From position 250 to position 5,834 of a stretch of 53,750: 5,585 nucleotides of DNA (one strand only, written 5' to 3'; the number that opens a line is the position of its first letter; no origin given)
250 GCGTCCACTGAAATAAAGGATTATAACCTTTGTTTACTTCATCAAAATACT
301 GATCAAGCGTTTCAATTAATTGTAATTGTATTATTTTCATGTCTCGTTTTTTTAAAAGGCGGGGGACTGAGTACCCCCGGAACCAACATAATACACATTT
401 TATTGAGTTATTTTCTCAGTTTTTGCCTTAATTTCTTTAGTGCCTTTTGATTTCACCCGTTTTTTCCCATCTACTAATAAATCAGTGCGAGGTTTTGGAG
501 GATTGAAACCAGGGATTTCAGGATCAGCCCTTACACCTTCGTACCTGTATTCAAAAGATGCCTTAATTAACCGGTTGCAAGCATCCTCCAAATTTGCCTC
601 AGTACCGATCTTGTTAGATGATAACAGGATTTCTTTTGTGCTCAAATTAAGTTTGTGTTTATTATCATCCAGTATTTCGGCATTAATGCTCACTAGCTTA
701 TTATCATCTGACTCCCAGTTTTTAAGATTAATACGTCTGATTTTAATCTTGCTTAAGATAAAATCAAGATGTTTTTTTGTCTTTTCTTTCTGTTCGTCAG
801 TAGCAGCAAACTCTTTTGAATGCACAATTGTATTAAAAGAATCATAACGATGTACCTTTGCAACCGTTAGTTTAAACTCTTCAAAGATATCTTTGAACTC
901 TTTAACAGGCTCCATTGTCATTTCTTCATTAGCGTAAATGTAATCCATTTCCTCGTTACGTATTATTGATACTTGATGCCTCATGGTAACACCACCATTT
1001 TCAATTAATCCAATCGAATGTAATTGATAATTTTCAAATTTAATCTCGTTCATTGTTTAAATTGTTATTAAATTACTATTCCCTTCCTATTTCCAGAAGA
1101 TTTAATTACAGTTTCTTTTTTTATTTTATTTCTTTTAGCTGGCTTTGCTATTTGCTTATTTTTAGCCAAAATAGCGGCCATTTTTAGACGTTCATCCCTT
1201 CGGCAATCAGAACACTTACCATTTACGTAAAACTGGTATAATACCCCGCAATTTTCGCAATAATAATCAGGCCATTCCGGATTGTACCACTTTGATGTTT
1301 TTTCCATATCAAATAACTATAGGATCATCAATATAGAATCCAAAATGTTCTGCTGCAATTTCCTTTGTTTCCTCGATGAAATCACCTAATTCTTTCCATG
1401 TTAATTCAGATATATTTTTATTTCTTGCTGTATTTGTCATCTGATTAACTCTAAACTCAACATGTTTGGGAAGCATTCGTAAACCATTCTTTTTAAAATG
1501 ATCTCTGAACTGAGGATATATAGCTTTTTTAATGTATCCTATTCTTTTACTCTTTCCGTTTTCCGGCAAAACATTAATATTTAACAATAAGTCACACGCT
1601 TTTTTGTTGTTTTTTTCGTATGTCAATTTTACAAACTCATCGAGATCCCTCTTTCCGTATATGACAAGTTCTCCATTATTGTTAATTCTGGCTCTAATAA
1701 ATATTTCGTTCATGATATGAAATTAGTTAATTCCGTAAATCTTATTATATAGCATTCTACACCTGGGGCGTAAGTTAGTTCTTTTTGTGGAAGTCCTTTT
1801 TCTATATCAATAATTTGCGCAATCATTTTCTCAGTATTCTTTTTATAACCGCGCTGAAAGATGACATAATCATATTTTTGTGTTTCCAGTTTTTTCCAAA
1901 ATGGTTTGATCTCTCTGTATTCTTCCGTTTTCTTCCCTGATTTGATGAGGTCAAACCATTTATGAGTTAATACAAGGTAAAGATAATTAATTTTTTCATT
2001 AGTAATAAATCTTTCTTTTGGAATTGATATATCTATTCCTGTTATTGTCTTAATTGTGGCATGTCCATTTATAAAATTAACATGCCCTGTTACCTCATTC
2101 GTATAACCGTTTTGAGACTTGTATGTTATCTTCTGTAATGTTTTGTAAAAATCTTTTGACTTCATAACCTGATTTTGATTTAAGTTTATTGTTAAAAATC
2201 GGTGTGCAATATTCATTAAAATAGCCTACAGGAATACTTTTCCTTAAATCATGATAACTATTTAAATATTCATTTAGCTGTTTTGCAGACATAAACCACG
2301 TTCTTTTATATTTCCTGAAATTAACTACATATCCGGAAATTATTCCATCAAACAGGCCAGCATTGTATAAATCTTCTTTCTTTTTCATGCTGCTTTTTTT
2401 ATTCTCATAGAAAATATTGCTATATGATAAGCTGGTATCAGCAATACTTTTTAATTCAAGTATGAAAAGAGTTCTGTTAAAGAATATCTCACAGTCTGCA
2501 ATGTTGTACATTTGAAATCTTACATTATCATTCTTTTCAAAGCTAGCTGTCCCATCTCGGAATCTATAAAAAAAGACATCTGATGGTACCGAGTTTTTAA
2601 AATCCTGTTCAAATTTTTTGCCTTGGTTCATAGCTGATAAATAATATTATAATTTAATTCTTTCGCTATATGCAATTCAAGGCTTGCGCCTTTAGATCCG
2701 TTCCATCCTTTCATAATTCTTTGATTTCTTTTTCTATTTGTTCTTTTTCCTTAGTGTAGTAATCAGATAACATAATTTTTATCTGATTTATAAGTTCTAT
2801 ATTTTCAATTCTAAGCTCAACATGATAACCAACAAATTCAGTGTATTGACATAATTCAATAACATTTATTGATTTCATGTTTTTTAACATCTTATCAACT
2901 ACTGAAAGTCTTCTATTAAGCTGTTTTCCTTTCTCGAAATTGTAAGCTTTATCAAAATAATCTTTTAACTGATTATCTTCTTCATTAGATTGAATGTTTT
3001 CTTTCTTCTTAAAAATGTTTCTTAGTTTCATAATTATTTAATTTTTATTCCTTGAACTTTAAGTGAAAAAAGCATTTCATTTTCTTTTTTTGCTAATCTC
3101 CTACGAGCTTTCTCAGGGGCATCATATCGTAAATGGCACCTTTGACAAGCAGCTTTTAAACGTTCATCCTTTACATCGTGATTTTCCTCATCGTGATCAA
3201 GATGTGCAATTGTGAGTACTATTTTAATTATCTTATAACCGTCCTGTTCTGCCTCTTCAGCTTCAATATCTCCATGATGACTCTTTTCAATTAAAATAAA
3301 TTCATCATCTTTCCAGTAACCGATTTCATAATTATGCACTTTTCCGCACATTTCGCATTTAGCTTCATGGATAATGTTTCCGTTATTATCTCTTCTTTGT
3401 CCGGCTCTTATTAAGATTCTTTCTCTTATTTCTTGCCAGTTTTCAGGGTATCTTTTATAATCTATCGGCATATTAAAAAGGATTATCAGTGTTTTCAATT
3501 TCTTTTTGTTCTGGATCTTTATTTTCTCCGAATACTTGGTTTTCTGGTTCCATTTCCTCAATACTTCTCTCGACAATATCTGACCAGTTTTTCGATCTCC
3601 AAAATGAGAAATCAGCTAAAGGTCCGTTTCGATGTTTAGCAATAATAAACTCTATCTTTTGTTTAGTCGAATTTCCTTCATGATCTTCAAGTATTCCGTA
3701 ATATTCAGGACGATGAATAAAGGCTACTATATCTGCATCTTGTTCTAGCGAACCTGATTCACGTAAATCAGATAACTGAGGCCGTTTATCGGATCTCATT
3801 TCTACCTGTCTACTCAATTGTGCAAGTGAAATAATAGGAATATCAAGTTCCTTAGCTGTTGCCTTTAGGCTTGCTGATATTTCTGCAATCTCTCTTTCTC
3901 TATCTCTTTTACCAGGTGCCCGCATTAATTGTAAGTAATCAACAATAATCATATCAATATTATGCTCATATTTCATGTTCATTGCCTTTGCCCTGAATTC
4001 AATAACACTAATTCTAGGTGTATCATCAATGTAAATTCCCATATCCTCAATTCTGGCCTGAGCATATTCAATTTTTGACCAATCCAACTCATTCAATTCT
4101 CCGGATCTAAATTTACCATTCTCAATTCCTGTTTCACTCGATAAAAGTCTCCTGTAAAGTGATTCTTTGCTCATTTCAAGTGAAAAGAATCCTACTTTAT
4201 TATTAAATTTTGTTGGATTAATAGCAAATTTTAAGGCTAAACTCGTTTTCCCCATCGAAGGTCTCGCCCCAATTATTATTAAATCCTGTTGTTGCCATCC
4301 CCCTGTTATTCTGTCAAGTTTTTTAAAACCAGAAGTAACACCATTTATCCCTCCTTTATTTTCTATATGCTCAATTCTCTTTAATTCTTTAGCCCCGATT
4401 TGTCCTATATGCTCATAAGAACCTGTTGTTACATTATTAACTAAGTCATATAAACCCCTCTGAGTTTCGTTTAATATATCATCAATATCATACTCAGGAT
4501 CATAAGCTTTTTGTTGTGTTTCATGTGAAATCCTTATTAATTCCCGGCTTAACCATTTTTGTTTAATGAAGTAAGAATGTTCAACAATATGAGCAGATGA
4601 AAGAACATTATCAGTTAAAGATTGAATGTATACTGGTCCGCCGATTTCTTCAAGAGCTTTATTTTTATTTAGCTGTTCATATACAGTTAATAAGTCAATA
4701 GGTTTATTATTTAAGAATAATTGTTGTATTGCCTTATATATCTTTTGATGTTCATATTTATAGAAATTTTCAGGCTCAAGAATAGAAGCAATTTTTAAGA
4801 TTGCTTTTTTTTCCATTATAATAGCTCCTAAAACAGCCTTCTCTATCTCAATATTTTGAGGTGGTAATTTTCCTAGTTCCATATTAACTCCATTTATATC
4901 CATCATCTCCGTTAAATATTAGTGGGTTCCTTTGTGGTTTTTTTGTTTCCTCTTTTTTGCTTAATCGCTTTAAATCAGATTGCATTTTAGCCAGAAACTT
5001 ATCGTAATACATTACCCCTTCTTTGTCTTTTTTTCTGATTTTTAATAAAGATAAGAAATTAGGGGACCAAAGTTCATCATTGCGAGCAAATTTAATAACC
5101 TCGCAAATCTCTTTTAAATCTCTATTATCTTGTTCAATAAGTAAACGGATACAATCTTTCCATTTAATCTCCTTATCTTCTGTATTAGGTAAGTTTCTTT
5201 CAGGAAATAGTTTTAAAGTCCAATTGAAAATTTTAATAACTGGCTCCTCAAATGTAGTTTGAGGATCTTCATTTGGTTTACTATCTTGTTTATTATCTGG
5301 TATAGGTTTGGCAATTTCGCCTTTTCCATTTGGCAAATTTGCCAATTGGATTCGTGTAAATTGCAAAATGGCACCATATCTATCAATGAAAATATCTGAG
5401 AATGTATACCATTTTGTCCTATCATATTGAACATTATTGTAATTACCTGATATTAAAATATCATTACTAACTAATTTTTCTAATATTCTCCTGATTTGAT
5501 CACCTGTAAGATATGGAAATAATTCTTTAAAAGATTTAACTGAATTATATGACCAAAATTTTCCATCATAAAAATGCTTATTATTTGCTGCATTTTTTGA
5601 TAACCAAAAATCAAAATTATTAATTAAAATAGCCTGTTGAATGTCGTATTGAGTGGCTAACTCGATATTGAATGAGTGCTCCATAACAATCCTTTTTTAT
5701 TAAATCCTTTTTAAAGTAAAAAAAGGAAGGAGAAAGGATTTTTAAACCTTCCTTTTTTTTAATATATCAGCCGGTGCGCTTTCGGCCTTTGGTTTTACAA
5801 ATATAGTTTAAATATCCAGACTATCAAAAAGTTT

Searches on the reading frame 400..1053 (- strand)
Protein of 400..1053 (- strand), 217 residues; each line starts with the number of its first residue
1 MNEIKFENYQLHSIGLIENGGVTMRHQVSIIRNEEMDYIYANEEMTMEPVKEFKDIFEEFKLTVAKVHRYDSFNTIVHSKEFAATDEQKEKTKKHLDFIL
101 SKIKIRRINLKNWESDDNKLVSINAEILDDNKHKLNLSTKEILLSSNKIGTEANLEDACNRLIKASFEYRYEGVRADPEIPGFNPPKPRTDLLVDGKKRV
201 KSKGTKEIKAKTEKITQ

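Call 40: search_protein_families(library=phrogs, proteins=[window:400-1053:-], max_evalue=0.01)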
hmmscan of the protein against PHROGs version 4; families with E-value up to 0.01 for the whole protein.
window:400-1053:- (217 aa): 1 family
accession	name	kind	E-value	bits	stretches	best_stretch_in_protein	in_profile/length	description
phrog_6141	-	unknown function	0.00054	20.7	1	112-183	87-157/174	-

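Call 93: search_protein_families(library=pfam, proteins=[window:400-1053:-], max_evalue=10)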
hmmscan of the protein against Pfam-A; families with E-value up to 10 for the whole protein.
window:400-1053:- (217 aa): 1 family
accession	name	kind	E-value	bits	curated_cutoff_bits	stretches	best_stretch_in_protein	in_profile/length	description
PF03196.18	DUF261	-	1.1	9.8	26.1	1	30-83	75-128/137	Protein of unknown function, DUF261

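Call 109: search_solved_structures(query=window:400-1053:-, max_evalue=5)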
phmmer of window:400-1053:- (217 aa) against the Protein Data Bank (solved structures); distinct sequences matched with E-value up to 5: 1.
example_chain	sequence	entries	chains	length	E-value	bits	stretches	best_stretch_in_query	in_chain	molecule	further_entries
3r2t_A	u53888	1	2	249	0.17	15.1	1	45-140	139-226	Putative uncharacterized protein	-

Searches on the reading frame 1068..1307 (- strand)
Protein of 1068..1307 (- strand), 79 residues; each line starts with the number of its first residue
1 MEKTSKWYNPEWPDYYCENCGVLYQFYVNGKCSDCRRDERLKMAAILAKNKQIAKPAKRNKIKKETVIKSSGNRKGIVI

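Call 40: search_protein_families(library=phrogs, proteins=[window:1068-1307:-], max_evalue=0.01)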
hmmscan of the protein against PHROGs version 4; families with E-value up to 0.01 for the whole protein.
window:1068-1307:- (79 aa): 0 families

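Call 117: search_protein_families(library=pfam, proteins=[window:1068-1307:-], max_evalue=10)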
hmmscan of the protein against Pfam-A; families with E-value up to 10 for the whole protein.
window:1068-1307:- (79 aa): 2 families
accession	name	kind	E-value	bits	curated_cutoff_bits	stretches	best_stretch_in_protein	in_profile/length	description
PF18073.7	Zn_ribbon_LapB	-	0.46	10.6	25.7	1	15-36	1-21/28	Rubredoxin metal binding domain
PF24485.1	zf-C2H2_DHX34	-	5.3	7.6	27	1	14-21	1-8/25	DHX34-like, C2H2-type zinc finger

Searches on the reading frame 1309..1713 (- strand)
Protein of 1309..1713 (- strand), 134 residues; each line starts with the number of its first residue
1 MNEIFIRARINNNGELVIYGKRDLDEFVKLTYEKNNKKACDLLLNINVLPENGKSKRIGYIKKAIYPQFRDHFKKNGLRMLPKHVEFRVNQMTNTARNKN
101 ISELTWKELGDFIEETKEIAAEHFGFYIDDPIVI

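Call 40: search_protein_families(library=phrogs, proteins=[window:1309-1713:-], max_evalue=0.01)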
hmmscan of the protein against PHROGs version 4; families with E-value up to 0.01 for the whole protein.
window:1309-1713:- (134 aa): 1 family
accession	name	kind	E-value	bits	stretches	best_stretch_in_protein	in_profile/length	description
phrog_23774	-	unknown function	4.5e-12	47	1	3-131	5-140/145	-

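Call 93: search_protein_families(library=pfam, proteins=[window:1309-1713:-], max_evalue=10)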
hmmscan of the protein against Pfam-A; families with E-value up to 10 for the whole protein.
window:1309-1713:- (134 aa): 3 families
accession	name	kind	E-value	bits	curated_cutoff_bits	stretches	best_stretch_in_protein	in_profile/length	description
PF19765.4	DUF6252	-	0.1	13.3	27.2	1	6-38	19-50/124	Family of unknown function (DUF6252)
PF03556.21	Cullin_binding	-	0.14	13.1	27.9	1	79-127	59-102/118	Cullin binding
PF03849.19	Tfb2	-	0.17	11.2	34.5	1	21-102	48-127/358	Transcription factor Tfb2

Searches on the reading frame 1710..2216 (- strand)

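Call 40: search_protein_families(library=phrogs, proteins=[window:1710-2216:-], max_evalue=0.01)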
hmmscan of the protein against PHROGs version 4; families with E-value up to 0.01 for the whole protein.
window:1710-2216:- (168 aa): 1 family
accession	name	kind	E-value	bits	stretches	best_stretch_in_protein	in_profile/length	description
phrog_625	-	unknown function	2.2e-15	57.6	1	78-160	3-89/98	-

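Call 93: search_protein_families(library=pfam, proteins=[window:1710-2216:-], max_evalue=10)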
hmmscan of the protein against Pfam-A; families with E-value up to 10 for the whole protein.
window:1710-2216:- (168 aa): 2 families
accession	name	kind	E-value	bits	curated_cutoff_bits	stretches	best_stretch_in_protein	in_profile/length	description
PF04266.20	ASCH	-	0.0018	19.3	21.2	1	85-146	5-60/103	ASCH domain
PF10934.14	Sheath_initiator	-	0.0022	18.4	32.9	1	106-137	30-61/104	Contractile injection system sheath initiator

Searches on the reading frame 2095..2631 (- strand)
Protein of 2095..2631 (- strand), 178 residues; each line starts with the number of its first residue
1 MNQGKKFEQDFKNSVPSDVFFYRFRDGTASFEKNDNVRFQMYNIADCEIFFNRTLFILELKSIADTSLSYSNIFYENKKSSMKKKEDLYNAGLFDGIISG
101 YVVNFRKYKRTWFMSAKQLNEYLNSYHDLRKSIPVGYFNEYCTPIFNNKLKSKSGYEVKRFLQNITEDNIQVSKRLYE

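Call 40: search_protein_families(library=phrogs, proteins=[window:2095-2631:-], max_evalue=0.01)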
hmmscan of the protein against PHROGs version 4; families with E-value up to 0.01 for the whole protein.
window:2095-2631:- (178 aa): 1 family
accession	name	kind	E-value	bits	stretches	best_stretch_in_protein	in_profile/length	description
phrog_843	-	DNA, RNA and nucleotide metabolism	4.2e-15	56.8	1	1-164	8-169/177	Holliday junction resolvase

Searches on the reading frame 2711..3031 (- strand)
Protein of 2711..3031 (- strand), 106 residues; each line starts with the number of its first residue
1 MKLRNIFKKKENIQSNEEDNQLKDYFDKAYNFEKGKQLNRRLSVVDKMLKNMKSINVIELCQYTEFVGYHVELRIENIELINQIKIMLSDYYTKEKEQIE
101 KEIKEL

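Call 40: search_protein_families(library=phrogs, proteins=[window:2711-3031:-], max_evalue=0.01)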
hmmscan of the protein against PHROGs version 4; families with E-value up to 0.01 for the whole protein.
window:2711-3031:- (106 aa): 1 family
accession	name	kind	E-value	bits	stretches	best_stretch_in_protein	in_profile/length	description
phrog_18054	-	unknown function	0.0078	16.8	1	12-43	117-145/333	-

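Call 117: search_protein_families(library=pfam, proteins=[window:2711-3031:-], max_evalue=10)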
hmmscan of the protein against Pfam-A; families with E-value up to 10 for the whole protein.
window:2711-3031:- (106 aa): 3 families
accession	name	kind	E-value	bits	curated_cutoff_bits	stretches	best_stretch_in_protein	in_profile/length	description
PF01371.25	Trp_repressor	-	0.0074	16.8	27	1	11-59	8-56/88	Trp repressor protein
PF02382.20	RTX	-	0.21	11.6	26.8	1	10-62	135-187/311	N-terminal domain in RTX protein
PF14703.12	PHM7_cyt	-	0.8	10.3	27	1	16-105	13-112/174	Cytosolic domain of 10TM putative phosphate transporter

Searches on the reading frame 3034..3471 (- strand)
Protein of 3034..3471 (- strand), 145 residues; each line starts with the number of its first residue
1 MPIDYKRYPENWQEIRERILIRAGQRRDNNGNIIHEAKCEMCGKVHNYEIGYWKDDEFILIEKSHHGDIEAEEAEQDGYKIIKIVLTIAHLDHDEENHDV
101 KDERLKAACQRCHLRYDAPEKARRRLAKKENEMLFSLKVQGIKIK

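Call 40: search_protein_families(library=phrogs, proteins=[window:3034-3471:-], max_evalue=0.01)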
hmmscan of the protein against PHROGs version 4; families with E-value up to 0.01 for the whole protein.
window:3034-3471:- (145 aa): 2 families
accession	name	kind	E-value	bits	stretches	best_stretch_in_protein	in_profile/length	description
phrog_1571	-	DNA, RNA and nucleotide metabolism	1.1e-21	78.1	1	1-132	1-109/128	HNH endonuclease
phrog_333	-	DNA, RNA and nucleotide metabolism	2.7e-05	25.3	1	90-130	52-92/138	HNH endonuclease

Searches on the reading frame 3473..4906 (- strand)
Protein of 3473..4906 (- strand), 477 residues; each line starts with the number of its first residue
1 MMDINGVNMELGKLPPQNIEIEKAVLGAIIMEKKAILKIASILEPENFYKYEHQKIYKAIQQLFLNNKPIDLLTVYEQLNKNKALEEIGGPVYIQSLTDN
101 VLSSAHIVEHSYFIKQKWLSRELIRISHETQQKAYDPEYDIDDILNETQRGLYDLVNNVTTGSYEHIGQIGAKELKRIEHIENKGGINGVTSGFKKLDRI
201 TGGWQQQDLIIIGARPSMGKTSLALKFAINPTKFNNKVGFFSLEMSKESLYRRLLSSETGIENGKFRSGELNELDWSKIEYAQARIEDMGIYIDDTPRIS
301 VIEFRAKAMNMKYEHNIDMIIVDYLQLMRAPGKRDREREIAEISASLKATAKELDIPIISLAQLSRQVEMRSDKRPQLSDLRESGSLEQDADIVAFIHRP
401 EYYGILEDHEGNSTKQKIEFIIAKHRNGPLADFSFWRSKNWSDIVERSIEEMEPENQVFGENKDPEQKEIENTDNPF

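Call 13: search_protein_families(library=phrogs, proteins=[window:3473-4906:-], max_evalue=0.001)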
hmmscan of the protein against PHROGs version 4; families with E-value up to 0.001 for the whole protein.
window:3473-4906:- (477 aa): 8 families
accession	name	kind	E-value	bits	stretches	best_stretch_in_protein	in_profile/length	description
phrog_19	-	DNA, RNA and nucleotide metabolism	7.8e-108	362.9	1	10-456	152-590/621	DnaB-like replicative helicase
phrog_243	-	DNA, RNA and nucleotide metabolism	1.3e-46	159.7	1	182-430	12-246/273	DnaB-like replicative helicase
phrog_11530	-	unknown function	2.7e-39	135.9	1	287-430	2-141/184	-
phrog_239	-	DNA, RNA and nucleotide metabolism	1.8e-31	110.9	1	180-469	332-620/801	DNA primase/helicase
phrog_5482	-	unknown function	1.7e-10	41.2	1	179-421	19-270/341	-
phrog_23150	-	unknown function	6.3e-10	40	1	18-228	8-215/217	-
phrog_20000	-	unknown function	3e-08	34.8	1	16-90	26-100/132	-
phrog_19347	-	unknown function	6.8e-08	33.8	1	381-409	1-29/79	-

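Call 58: find_homologous_proteins(query=window:3473-4906:-, max_evalue=1e-20)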
Query window:3473-4906:- (477 aa): 8000 proteins with E <= 1e-20 among 8000 candidates; the best 120 are listed.
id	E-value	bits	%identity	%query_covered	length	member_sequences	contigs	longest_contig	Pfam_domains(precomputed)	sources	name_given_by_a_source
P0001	0.0e+0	1056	100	100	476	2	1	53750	PF06745.20,PF03796.22,PF00772.27,PF13481.13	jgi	-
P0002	3.7e-197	674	78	48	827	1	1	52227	PF05204.20,PF03796.22,PF14528.12,PF00772.27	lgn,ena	-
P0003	1.7e-148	514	54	95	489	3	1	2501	PF03796.22,PF00772.27,PF13481.13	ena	-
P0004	6.5e-144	498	53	94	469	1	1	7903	PF03796.22,PF00772.27,PF13481.13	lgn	-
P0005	2.5e-139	483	52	94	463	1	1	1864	PF06745.20,PF03796.22,PF00772.27,PF13481.13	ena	-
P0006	9.5e-137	475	51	96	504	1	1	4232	PF03796.22,PF00772.27,PF13481.13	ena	-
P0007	7.2e-136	472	51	96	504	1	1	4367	PF03796.22,PF00772.27,PF13481.13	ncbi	-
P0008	1.2e-135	471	54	88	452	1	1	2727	PF03796.22,PF00772.27,PF13481.13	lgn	-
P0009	1.7e-135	471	51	90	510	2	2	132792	PF03796.22,PF00772.27,PF13481.13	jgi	jgi:replicative DNA helicase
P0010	4.9e-135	469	50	95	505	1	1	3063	PF03796.22,PF00772.27,PF13481.13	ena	-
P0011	9.2e-135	468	50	96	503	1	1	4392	PF03796.22,PF00772.27,PF13481.13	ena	-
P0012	1.6e-134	467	50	94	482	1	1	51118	PF03796.22,PF00772.27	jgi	jgi:replicative DNA helicase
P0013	2.1e-134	467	51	96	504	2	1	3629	PF03796.22,PF00772.27,PF13481.13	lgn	-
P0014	2.4e-134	467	51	95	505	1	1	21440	PF03796.22,PF00772.27,PF13481.13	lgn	-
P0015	2.7e-134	467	51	91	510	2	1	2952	PF03796.22,PF00772.27,PF13481.13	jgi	jgi:replicative DNA helicase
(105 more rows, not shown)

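Call 59: find_encoding_contigs(protein=P0002, flank=10000, max_places=5)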
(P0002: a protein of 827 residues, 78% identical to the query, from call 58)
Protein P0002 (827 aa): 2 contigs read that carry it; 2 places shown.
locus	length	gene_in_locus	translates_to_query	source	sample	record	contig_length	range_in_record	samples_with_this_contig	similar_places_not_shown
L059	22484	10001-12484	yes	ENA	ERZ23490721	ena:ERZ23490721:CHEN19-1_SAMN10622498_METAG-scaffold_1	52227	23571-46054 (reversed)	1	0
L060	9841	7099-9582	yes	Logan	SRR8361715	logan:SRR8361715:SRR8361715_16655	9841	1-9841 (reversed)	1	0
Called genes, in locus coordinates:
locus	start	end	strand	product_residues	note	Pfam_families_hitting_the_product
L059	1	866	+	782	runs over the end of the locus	-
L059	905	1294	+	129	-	-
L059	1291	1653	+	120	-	-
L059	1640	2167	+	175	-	PF05257:CHAP (weak)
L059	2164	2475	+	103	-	-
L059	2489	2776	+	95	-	-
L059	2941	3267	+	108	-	-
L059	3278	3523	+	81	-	-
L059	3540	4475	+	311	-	PF13479:AAA_24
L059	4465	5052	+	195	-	-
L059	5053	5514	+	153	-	PF13392:HNH_3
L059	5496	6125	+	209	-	PF00929:RNase_T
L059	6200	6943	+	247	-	-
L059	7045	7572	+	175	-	PF07463:NUMOD4, PF00847:AP2 (weak)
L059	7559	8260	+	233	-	PF13384:HTH_23 (faint)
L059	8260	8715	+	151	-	PF00436:SSB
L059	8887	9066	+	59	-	-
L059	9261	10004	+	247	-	-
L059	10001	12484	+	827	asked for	PF00772:DnaB, PF03796:DnaB_C, PF05204:Hom_end (faint), PF14528:LAGLIDADG_3, PF03796:DnaB_C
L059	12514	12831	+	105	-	-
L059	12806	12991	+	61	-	-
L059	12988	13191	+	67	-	-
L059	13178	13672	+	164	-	PF13392:HNH_3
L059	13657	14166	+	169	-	PF03838:RecU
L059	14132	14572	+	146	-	-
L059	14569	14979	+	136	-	-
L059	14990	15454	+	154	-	-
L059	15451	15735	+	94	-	-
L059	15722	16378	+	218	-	-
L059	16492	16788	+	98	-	-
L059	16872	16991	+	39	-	-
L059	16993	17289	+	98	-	-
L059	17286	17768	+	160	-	-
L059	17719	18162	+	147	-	-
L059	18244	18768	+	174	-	PF05869:Dam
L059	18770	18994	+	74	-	-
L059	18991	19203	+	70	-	-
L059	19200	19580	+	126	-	-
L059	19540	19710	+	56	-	-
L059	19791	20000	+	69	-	-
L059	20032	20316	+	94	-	-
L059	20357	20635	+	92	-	-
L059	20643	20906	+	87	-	-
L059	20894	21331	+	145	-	-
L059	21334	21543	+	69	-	-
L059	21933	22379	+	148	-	PF11672:DUF3268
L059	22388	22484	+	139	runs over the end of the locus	-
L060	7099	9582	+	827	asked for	PF00772:DnaB, PF03796:DnaB_C, PF05204:Hom_end (faint), PF14528:LAGLIDADG_3, PF03796:DnaB_C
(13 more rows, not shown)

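Call 117: search_protein_families(library=pfam, proteins=[L059:3278-3523:+, L059:2941-3267:+], max_evalue=10)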
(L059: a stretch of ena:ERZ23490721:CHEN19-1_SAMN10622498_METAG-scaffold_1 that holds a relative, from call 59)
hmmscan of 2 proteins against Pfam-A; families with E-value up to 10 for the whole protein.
L059:3278-3523:+ (81 aa): 0 families

L059:2941-3267:+ (108 aa): 3 families
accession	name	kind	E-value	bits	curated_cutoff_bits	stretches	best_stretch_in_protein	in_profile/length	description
PF12550.13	GCR1_C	-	0.014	16.1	23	1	10-52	32-75/80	Transcriptional activator of glycolytic enzymes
PF09548.15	Spore_III_AB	-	0.044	14.2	32.5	1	5-58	47-97/170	Stage III sporulation protein AB (spore_III_AB)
PF04887.17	Pox_M2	-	0.17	11.8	25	1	27-52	154-180/196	Poxvirus M2 protein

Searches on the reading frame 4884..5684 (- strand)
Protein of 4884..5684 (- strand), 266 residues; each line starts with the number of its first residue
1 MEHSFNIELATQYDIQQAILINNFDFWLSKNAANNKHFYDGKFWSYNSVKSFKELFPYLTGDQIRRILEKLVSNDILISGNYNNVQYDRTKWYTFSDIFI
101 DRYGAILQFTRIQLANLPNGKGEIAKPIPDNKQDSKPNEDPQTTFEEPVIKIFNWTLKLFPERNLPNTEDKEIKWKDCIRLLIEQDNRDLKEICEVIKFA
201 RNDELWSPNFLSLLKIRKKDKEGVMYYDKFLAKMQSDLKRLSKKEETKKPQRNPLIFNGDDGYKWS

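Call 13: search_protein_families(library=phrogs, proteins=[window:4884-5684:-], max_evalue=0.001)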
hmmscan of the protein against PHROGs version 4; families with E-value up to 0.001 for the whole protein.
window:4884-5684:- (266 aa): 9 families
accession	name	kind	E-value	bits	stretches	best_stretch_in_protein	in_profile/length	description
phrog_11233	-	DNA, RNA and nucleotide metabolism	1e-31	111.5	1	3-97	4-98/297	replication initiation protein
phrog_6493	-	DNA, RNA and nucleotide metabolism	7.4e-18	65.8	1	7-96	16-101/261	DnaD-like helicase loader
phrog_2514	-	DNA, RNA and nucleotide metabolism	4.3e-15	56.7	1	123-252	138-261/270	DnaD-like helicase loader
phrog_2357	-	unknown function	4.6e-10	40.5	1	173-233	43-103/124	-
phrog_391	-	DNA, RNA and nucleotide metabolism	1.1e-08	36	1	153-219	193-259/298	replication initiation O-like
phrog_428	-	DNA, RNA and nucleotide metabolism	7.9e-08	32.9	1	23-100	116-180/455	replication initiation protein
phrog_22834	-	unknown function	9.4e-08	32.7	1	174-219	183-228/310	-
phrog_277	-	DNA, RNA and nucleotide metabolism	2.3e-06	28.1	1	173-229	234-290/318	replication initiation O-like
phrog_4880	-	DNA, RNA and nucleotide metabolism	1.5e-05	25.6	1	172-243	204-269/304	replisome organizer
